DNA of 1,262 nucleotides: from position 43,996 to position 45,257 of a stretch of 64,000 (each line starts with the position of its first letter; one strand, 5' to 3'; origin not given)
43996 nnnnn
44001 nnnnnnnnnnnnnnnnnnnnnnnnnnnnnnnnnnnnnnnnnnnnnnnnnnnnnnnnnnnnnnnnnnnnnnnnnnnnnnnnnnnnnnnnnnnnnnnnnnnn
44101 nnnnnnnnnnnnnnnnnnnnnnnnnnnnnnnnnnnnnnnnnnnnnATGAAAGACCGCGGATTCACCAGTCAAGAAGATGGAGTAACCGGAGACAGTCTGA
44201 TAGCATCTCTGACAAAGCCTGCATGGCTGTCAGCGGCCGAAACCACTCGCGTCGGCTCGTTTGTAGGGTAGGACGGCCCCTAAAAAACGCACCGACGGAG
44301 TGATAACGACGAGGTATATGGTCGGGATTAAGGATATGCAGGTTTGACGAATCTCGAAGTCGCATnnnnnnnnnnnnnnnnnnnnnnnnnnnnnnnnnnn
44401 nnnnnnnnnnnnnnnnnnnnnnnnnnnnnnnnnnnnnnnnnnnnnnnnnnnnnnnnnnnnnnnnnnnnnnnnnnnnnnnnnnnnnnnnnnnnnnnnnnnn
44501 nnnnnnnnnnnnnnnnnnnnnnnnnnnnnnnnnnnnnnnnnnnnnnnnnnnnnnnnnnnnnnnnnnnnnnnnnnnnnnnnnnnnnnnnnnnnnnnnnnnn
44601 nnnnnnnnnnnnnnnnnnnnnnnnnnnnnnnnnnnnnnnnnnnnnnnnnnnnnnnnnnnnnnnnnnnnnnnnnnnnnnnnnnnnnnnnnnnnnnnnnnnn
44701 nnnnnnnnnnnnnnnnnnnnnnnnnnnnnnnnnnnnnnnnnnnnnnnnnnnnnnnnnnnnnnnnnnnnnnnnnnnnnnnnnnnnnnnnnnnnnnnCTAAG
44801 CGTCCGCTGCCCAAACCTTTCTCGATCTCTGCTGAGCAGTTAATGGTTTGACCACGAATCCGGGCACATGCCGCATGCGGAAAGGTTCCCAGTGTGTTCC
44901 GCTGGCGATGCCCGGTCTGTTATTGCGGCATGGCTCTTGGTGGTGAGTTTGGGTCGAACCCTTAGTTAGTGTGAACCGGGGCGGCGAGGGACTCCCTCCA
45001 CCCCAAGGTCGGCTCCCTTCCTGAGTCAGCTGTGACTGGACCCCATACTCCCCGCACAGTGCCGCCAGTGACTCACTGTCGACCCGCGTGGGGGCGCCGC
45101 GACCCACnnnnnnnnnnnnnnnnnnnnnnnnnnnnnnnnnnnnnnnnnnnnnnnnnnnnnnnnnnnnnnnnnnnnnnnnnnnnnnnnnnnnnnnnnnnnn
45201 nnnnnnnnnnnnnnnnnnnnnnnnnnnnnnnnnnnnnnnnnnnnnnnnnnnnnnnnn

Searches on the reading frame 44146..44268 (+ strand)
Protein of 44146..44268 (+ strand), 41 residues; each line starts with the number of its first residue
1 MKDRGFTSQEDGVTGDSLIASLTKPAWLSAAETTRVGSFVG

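Call 57: list_cluster_members(proteins=[window:44146-44268:+, window:44165-44365:-, window:44233-44418:-, window:44387-44623:+, window:44544-44645:+, window:50311-50484:+, window:44377-44511:+, window:50049-50315:+, window:50614-50799:-, window:44799-45107:-])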
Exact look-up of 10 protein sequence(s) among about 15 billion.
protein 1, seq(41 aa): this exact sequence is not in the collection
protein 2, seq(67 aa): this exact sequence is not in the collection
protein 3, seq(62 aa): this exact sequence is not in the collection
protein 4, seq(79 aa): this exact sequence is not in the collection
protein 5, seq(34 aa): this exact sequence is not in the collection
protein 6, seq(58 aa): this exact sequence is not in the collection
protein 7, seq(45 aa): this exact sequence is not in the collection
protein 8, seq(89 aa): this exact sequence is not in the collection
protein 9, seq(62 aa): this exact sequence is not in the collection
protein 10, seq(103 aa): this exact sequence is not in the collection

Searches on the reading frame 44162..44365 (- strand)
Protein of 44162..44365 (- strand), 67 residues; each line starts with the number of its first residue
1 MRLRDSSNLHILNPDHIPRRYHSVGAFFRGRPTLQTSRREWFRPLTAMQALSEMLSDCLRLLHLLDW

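Call 63: search_protein_representatives(protein=window:44162-44365:-)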
Query: 67 residues. Proteins with E-value up to 0.001 (for the whole library): 1; up to 1e-10: 0; up to 1e-30: 0. The best 1 are listed.
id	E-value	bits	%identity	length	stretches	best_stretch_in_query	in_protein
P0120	6.3e-06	42.1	32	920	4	19-60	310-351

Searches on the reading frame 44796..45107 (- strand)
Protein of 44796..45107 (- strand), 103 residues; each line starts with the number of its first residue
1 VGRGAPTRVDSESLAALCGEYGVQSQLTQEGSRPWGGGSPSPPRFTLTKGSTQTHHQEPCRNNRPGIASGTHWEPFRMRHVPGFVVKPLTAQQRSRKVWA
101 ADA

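Call 26: search_protein_families(library=pfam, proteins=[window:44796-45107:-], max_evalue=0.1)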
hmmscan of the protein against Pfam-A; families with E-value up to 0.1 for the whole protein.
window:44796-45107:- (103 aa): 0 families
